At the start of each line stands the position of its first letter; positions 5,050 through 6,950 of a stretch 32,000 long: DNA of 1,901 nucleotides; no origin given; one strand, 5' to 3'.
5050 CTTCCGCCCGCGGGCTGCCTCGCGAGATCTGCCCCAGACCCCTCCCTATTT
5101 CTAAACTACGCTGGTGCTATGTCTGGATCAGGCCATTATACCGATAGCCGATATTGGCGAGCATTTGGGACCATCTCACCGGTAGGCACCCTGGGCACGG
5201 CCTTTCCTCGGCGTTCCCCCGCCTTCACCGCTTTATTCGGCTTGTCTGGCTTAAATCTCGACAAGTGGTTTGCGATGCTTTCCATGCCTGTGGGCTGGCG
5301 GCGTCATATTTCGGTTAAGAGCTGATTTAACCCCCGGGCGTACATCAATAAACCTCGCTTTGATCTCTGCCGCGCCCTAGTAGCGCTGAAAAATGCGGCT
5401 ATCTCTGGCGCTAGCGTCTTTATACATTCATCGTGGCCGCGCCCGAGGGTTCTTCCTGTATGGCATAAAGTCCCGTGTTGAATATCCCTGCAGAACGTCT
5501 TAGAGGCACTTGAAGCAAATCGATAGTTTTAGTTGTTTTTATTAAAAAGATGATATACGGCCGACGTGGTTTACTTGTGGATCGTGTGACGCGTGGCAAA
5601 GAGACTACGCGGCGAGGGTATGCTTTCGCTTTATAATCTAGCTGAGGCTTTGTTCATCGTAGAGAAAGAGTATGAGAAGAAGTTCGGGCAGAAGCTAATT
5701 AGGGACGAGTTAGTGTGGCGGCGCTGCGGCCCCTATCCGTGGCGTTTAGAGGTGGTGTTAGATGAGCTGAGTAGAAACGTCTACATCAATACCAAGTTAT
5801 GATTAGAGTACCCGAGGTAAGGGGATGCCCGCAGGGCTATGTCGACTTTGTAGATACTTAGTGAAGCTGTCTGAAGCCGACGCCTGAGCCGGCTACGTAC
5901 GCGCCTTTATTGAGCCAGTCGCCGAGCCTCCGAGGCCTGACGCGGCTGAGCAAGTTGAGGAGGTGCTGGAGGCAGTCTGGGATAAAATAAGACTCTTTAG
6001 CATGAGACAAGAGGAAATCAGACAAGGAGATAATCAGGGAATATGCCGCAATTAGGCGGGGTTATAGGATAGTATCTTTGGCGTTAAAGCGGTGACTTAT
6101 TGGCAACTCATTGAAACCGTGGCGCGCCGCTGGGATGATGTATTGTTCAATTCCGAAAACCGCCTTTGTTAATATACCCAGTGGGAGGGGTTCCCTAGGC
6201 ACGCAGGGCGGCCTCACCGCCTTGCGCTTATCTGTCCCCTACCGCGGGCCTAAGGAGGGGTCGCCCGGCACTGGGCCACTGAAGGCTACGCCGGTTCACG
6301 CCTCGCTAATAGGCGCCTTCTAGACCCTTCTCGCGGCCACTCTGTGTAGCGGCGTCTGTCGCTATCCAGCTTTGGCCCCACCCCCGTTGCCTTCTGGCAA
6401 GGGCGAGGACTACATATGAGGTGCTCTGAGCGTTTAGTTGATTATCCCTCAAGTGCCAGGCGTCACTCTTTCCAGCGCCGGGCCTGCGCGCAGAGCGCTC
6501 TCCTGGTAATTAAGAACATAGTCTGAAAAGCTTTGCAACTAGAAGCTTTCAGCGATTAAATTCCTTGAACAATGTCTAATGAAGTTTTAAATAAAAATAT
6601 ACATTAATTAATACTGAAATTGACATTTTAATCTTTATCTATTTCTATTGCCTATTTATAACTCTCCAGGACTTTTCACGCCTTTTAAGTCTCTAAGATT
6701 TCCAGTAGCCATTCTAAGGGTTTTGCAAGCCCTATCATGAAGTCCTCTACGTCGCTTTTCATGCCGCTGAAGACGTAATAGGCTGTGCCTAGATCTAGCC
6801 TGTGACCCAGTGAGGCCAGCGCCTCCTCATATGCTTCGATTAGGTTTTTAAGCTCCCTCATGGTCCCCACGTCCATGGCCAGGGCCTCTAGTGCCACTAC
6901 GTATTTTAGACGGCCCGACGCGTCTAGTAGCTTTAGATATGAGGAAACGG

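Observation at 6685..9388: Overlapping three-gene operon: possible RNase H-like protein, divergent P-loop ATPase and wHTH/helical protein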

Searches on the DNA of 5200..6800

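Call 93: search_rna_families(source=window, start=5200, end=6800, threshold=evalue, max_evalue=0.1)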
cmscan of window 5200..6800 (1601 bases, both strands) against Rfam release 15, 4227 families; matches with E-value up to 0.1: 0.
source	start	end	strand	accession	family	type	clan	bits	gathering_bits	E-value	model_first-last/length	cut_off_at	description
